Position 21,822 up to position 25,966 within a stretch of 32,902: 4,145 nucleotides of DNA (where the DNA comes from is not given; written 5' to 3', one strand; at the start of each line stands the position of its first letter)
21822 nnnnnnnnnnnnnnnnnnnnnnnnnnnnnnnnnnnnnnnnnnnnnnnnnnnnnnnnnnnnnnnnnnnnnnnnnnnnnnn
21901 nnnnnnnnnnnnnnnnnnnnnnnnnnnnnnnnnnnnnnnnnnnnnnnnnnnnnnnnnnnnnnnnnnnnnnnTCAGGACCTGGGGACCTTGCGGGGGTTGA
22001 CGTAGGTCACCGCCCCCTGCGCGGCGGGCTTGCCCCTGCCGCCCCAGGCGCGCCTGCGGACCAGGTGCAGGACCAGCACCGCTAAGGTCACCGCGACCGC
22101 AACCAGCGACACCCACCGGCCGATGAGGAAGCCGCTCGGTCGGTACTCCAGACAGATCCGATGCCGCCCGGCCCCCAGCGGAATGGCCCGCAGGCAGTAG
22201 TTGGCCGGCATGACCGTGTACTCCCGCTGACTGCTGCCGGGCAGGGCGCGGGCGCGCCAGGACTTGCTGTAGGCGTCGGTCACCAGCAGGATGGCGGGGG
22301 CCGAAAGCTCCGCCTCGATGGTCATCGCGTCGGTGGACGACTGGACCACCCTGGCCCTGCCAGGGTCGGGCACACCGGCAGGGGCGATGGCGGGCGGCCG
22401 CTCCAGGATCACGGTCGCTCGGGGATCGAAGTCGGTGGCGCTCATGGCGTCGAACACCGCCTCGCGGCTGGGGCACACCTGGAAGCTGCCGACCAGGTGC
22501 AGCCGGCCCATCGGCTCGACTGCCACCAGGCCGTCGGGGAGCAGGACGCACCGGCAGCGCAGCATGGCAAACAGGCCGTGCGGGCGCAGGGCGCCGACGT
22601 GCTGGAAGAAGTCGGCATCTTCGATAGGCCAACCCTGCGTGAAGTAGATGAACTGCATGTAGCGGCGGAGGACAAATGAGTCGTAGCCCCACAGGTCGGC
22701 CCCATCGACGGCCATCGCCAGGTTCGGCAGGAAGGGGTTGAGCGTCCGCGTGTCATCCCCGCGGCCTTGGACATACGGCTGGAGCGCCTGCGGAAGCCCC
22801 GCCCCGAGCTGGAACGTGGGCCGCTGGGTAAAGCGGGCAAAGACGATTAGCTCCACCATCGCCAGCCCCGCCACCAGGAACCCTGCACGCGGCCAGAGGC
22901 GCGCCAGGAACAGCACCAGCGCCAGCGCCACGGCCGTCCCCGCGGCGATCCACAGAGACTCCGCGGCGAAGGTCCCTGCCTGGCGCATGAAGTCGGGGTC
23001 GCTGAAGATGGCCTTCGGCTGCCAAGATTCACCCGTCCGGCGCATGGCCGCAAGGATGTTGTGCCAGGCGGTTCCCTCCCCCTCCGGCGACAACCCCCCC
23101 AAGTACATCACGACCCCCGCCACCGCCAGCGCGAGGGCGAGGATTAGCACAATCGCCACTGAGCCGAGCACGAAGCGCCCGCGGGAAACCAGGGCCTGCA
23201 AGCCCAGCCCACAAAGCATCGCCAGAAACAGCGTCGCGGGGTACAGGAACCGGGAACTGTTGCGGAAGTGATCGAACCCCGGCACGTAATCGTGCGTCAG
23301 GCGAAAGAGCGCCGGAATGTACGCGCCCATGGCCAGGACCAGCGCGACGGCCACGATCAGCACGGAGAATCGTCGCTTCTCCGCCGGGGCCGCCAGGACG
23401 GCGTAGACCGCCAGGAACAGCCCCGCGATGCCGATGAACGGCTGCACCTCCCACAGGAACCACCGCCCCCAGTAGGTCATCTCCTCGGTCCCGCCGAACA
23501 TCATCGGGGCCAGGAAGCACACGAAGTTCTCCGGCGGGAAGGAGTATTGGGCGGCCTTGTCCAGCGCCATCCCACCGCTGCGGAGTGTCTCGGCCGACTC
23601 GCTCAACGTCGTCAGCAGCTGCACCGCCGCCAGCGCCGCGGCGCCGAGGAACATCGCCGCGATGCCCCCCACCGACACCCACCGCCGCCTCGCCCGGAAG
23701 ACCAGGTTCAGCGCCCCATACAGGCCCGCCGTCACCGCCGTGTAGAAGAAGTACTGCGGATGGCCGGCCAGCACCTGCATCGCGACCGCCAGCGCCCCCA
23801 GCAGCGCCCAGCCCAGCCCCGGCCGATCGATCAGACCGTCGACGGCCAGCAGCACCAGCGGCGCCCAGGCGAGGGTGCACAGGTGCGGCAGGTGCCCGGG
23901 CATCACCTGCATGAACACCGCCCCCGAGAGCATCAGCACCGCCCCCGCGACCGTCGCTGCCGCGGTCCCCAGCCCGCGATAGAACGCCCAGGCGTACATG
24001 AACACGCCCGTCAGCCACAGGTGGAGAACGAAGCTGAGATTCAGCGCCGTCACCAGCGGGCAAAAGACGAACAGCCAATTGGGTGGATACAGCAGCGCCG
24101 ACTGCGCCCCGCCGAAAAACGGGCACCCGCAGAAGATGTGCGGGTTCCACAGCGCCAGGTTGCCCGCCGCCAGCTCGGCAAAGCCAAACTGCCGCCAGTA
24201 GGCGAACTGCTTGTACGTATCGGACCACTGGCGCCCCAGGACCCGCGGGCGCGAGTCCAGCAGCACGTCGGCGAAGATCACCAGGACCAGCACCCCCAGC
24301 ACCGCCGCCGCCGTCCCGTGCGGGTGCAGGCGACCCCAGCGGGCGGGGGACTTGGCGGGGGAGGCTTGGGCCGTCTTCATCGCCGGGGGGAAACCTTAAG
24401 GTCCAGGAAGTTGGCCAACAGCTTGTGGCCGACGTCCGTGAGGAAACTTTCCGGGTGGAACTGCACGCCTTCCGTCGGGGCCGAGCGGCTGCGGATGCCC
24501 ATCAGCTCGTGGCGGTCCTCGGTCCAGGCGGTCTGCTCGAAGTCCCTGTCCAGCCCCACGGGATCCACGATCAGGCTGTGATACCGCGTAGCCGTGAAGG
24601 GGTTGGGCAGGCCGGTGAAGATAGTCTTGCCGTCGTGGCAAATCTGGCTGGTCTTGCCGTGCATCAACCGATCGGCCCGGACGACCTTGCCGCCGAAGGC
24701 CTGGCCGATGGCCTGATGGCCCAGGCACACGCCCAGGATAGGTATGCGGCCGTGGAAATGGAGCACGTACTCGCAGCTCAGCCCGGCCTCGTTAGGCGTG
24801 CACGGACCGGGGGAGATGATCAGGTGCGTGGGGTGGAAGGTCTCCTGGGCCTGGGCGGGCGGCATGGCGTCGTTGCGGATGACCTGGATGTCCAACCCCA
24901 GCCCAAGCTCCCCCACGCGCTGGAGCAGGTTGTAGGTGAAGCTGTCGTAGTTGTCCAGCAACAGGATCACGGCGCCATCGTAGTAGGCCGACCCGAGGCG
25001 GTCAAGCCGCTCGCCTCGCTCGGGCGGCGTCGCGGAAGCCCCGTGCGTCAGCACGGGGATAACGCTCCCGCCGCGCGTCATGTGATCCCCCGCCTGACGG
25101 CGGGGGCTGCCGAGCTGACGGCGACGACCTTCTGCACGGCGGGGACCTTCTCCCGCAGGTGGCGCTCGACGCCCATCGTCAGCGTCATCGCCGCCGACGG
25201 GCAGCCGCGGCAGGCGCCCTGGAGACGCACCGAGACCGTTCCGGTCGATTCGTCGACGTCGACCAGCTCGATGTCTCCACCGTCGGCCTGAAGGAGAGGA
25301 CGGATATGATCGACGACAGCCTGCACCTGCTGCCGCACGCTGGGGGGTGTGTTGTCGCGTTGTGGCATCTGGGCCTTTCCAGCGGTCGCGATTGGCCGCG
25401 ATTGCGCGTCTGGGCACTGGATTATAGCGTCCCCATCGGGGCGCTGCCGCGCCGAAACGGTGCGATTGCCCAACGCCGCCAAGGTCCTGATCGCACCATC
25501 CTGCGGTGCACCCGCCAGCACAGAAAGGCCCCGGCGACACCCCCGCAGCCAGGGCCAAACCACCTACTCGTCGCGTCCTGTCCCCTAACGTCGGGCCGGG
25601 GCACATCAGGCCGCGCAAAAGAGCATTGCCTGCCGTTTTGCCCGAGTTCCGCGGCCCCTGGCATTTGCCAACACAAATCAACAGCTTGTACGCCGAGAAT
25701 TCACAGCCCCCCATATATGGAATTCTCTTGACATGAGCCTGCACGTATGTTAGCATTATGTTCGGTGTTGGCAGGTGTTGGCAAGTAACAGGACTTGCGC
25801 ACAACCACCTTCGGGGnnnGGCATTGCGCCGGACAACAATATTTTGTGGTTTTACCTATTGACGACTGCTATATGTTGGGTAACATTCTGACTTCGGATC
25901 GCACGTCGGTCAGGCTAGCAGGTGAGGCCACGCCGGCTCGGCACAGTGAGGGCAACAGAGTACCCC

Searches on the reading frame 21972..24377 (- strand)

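Call 63: search_protein_families(library=pfam, proteins=[window:21972-24377:-], max_evalue=0.001)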
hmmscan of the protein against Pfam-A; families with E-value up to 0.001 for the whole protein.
window:21972-24377:- (801 aa): 1 family
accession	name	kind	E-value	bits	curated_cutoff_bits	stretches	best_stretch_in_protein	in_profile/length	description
PF09586.16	YfhO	-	2.5e-07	29.9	28.5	0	692-757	774-835/835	Bacterial membrane protein YfhO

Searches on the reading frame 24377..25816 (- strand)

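Call 63: search_protein_families(library=pfam, proteins=[window:24377-25816:-], max_evalue=0.001)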
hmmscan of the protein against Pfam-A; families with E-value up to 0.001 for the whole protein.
window:24377-25816:- (479 aa): 2 families
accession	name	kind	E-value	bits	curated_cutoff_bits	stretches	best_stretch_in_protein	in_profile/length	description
PF00117.34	GATase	-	6.8e-54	182.9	22.8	1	285-471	1-187/190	Glutamine amidotransferase class-I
PF07722.19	Peptidase_C26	-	6.9e-06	26.4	20.5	1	357-456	105-219/219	Peptidase C26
